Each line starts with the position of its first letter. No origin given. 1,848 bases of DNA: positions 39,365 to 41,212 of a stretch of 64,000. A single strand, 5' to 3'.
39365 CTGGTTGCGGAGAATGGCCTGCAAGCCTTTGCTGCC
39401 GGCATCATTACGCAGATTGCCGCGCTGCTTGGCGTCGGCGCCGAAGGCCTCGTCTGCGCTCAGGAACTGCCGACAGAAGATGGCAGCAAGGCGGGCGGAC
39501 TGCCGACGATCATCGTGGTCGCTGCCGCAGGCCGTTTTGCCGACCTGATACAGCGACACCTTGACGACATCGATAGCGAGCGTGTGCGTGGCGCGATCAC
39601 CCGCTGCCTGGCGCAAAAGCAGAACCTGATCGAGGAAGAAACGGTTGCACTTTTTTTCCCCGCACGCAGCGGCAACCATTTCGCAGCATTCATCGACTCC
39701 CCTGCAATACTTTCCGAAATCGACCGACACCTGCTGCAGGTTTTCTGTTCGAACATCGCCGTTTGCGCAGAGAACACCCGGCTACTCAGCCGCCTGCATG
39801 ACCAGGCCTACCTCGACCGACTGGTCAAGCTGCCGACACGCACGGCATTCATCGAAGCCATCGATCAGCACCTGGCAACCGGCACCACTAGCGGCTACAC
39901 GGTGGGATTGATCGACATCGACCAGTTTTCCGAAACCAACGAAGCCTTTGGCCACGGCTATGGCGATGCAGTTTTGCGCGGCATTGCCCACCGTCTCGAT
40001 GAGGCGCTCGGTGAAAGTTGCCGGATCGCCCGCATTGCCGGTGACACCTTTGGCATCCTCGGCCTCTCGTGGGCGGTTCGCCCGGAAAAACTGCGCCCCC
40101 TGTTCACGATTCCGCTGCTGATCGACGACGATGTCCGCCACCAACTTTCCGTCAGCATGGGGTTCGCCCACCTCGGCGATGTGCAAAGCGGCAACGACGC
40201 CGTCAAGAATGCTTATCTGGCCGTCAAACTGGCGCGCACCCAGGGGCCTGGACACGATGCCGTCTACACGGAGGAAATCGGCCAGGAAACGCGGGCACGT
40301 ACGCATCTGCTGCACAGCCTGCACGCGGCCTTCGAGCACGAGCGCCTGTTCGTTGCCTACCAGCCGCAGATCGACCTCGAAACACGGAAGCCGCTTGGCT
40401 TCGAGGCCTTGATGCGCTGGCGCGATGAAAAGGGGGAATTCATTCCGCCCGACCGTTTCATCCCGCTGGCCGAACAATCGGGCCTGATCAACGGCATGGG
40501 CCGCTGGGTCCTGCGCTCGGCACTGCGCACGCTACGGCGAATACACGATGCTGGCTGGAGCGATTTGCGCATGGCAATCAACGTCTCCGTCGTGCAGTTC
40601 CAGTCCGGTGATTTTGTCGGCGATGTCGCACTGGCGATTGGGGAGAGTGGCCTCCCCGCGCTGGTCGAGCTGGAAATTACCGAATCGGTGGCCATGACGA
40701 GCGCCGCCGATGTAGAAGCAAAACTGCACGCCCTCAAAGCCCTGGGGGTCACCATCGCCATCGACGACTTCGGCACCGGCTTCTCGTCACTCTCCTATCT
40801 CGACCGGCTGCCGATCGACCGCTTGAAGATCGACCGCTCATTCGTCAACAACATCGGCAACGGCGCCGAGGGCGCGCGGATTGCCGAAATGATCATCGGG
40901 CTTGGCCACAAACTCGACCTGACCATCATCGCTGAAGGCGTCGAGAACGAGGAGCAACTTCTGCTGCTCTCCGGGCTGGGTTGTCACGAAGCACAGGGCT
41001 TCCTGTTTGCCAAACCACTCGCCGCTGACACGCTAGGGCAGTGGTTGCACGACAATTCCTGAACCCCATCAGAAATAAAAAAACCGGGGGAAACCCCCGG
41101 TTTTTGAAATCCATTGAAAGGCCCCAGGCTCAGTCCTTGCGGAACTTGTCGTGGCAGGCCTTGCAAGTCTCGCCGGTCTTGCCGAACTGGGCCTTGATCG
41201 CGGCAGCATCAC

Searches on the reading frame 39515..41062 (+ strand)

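Call 92: search_protein_families(library=pfam, proteins=[window:39515-41062:+], max_evalue=0.00001)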
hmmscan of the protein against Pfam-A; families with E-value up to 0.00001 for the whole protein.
window:39515-41062:+ (515 aa): 3 families
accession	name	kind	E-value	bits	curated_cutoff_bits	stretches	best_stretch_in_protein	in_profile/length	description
PF00563.25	EAL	-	1.2e-72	244.6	31.3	1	269-501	4-236/236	EAL domain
PF11849.14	DUF3369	-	3.4e-22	80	27.2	1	2-94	76-168/168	Domain of unknown function (DUF3369)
PF00990.26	GGDEF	-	3.7e-17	63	23.8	1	98-244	1-158/161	Diguanylate cyclase, GGDEF domain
